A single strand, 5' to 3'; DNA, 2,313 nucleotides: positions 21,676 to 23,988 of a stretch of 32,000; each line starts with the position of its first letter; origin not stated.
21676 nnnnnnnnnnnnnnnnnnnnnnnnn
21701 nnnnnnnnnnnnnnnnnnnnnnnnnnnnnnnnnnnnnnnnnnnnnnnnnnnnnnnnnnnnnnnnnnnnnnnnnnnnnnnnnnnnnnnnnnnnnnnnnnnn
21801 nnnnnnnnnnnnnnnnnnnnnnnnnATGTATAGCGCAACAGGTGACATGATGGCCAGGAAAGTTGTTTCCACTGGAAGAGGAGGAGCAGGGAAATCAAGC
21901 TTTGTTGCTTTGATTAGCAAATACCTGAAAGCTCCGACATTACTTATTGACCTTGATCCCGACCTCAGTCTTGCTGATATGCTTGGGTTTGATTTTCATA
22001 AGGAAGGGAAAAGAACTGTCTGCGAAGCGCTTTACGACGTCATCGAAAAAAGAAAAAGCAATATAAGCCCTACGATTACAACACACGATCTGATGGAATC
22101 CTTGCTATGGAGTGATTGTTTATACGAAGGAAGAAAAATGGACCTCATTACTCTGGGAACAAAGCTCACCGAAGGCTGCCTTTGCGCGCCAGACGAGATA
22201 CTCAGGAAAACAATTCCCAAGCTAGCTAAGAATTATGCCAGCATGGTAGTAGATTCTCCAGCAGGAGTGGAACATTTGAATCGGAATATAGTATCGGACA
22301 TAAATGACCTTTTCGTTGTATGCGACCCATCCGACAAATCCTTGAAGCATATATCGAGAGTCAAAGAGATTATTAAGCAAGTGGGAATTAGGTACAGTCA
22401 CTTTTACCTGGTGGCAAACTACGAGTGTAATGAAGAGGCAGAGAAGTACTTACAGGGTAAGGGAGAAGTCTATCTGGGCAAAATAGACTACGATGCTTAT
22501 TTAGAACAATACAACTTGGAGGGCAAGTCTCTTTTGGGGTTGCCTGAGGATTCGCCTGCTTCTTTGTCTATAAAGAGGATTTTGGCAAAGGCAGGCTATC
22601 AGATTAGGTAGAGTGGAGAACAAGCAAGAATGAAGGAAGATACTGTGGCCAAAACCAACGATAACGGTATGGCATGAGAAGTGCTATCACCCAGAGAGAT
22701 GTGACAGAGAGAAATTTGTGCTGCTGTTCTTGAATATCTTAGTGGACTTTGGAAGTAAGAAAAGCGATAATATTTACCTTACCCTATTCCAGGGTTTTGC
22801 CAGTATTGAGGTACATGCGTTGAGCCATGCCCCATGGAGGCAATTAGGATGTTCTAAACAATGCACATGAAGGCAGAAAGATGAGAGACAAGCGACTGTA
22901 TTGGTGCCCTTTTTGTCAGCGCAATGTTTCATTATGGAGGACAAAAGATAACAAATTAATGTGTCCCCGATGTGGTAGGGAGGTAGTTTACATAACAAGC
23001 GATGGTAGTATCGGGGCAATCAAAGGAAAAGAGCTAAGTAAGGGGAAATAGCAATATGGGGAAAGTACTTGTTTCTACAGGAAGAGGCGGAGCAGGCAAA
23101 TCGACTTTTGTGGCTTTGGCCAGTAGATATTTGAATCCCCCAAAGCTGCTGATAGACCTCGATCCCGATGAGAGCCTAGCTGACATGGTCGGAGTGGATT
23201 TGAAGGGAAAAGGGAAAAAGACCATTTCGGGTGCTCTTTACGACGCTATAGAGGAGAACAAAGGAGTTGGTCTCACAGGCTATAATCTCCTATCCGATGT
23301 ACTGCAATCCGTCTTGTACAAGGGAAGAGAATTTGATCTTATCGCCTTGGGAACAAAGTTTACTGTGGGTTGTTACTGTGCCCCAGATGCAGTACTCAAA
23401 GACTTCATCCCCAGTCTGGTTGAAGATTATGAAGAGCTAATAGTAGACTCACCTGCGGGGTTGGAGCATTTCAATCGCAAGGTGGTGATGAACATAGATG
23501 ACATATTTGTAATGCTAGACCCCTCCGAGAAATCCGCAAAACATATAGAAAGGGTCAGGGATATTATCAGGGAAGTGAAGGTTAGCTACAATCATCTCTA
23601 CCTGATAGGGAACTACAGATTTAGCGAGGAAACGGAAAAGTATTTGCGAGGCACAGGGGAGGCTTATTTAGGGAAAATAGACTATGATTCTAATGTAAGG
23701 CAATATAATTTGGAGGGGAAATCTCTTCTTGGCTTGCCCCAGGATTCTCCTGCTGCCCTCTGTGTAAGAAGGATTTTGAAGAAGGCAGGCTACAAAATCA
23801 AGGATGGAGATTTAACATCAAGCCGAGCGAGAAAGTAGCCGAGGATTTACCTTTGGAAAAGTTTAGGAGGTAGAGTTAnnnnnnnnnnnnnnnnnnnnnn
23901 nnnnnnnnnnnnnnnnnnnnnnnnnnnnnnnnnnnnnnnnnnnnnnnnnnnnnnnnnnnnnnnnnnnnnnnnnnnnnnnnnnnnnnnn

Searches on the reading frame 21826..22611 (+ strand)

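Call 8: search_protein_families(library=pfam, max_evalue=10, proteins=[window:21826-22611:+])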
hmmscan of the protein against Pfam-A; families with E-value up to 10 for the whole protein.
window:21826-22611:+ (261 aa): 8 families
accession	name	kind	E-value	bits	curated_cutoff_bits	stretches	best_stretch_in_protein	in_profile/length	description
PF13614.12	AAA_31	-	6.7e-09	36.4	27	1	14-186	6-167/177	AAA domain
PF01656.29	CbiA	-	6.4e-06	26.6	25.4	1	14-199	3-83/125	CobQ/CobB/MinD/ParA nucleotide binding domain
PF02374.21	ArsA_ATPase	-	3.9e-05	23.5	24.3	1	12-63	3-57/305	Anion-transporting ATPase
PF06564.18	CBP_BcsQ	-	0.00095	19.2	21.3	2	119-170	98-149/234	Cellulose biosynthesis protein BcsQ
PF10609.15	ParA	-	0.0016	18.4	27.1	2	13-39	7-33/246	NUBPL iron-transfer P-loop NTPase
PF03029.23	ATP_bind_1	-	0.09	13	27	1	16-45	2-34/240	Conserved hypothetical ATP binding protein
PF02087.21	Nitrophorin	-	0.13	12.7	23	1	143-203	112-171/178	Nitrophorin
PF07693.20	KAP_NTPase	-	0.2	11.3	20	1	17-44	27-48/293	KAP family P-loop domain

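Call 9: search_protein_families(library=ncbifam, max_evalue=10, proteins=[window:21826-22611:+])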
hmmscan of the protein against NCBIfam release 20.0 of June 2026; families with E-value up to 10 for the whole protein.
window:21826-22611:+ (261 aa): 12 families
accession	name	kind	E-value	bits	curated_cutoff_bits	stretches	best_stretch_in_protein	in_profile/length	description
TIGR01969.1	minD_arch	subfamily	5.6e-08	32.3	201.75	1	95-254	67-228/251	cell division ATPase MinD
TIGR01968.1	minD_bact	equivalog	8.1e-08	31.9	212.9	1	13-192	5-167/261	septum site-determining protein MinD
NF041546.1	ParA_partition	equivalog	5.5e-07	29.3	180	2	123-187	63-127/203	ParA family partition ATPase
TIGR03371.1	cellulose_yhjQ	equivalog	1.8e-06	27.6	157.85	2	13-60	5-55/246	cellulose biosynthesis protein BcsQ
TIGR00345.1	GET3_arsA_TRC40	subfamily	0.0094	15.5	135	1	16-70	3-61/299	TRC40/GET3/ArsA family transport-energizing ATPase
TIGR02640.1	gas_vesic_GvpN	equivalog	0.0094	15.5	266.8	1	13-89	24-99/262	gas vesicle protein GvpN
TIGR03453.1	partition_RepA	equivalog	0.031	13.1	348.45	1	17-71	112-172/387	plasmid partitioning protein RepA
TIGR01650.1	PD_CobS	equivalog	0.037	13.2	558.55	1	8-56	62-110/327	cobaltochelatase subunit CobS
NF010443.0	PRK13869.1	subfamily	0.046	12.5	446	1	14-74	126-187/405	plasmid-partitioning protein RepA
NF000169.2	ABCF_Sal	exception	0.056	12.1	725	1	12-51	343-382/542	Sal family ABC-F type ribosomal protection protein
TIGR03815.1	CpaE_hom_Actino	equivalog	0.074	12.2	154.45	1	14-47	116-152/340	septum site-determining protein Ssd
NF041417.1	ArsA_halo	exception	0.1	11.3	800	1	13-60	336-386/617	arsenical pump-driving ATPase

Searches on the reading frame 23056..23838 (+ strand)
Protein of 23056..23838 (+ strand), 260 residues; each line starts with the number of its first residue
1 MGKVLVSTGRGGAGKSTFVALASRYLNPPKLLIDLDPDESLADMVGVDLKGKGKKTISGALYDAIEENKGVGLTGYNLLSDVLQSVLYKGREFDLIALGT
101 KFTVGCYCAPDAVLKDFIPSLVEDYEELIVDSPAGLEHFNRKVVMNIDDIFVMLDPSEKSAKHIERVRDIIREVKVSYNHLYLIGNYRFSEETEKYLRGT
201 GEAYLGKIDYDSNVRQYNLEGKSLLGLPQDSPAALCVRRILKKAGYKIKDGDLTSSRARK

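Call 8: search_protein_families(library=pfam, max_evalue=10, proteins=[window:23056-23838:+])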
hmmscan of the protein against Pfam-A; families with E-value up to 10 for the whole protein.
window:23056-23838:+ (260 aa): 7 families
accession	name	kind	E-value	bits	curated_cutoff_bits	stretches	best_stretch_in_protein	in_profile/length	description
PF13614.12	AAA_31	-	1.5e-07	32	27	1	4-179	4-172/177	AAA domain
PF01656.29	CbiA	-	1.7e-05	25.2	25.4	1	5-222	2-123/125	CobQ/CobB/MinD/ParA nucleotide binding domain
PF10609.15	ParA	-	0.0014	18.6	27.1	1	3-48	5-54/246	NUBPL iron-transfer P-loop NTPase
PF02374.21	ArsA_ATPase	-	0.0045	16.7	24.3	1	3-55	2-57/305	Anion-transporting ATPase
PF13479.12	AAA_24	-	0.14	12.5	27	1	3-47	3-40/195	AAA domain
PF19263.5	DUF5906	-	0.23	12.6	27.6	0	8-25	2-21/114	Family of unknown function (DUF5906)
PF06564.18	CBP_BcsQ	-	0.23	11.4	21.3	1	4-49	4-52/234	Cellulose biosynthesis protein BcsQ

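Call 9: search_protein_families(library=ncbifam, max_evalue=10, proteins=[window:23056-23838:+])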
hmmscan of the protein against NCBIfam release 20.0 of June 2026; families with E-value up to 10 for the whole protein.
window:23056-23838:+ (260 aa): 13 families
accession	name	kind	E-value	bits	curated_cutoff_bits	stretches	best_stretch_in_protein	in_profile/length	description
TIGR01968.1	minD_bact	equivalog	4e-07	29.6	212.9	1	113-181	100-168/261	septum site-determining protein MinD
TIGR01969.1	minD_arch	subfamily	5.6e-07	29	201.75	1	113-242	97-228/251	cell division ATPase MinD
NF041546.1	ParA_partition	equivalog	8.9e-07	28.7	180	2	111-175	63-127/203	ParA family partition ATPase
TIGR03371.1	cellulose_yhjQ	equivalog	0.0001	21.9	157.85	2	4-50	4-53/246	cellulose biosynthesis protein BcsQ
TIGR03815.1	CpaE_hom_Actino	equivalog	0.015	14.5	154.45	1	4-157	114-255/340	septum site-determining protein Ssd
TIGR02203.1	MsbA_lipidA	equivalog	0.044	12.3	602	1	2-44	359-400/572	lipid A export permease/ATP-binding protein MsbA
NF046062.1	citrull_CtlX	equivalog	0.049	12.7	334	1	152-205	86-139/299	citrulline utilization hydrolase CtlX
NF010443.0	PRK13869.1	subfamily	0.08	11.7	446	1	5-67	125-188/405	plasmid-partitioning protein RepA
NF041417.1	ArsA_halo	exception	0.095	11.4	800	1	4-123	335-459/617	arsenical pump-driving ATPase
TIGR01186.1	proV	subfamily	0.1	11.7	326.6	1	2-58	19-74/363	betaine/proline/choline family ABC transporter ATP-binding protein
NF010068.0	PRK13548.1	equivalog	0.14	11.3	261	1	2-36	31-65/261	heme ABC transporter ATP-binding protein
TIGR00345.1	GET3_arsA_TRC40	subfamily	0.24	10.9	135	1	8-59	3-56/299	TRC40/GET3/ArsA family transport-energizing ATPase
TIGR02204.1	MsbA_rel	hypoth_equivalog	0.27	9.8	780.4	1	2-36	366-400/576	ABC transporter, permease/ATP-binding protein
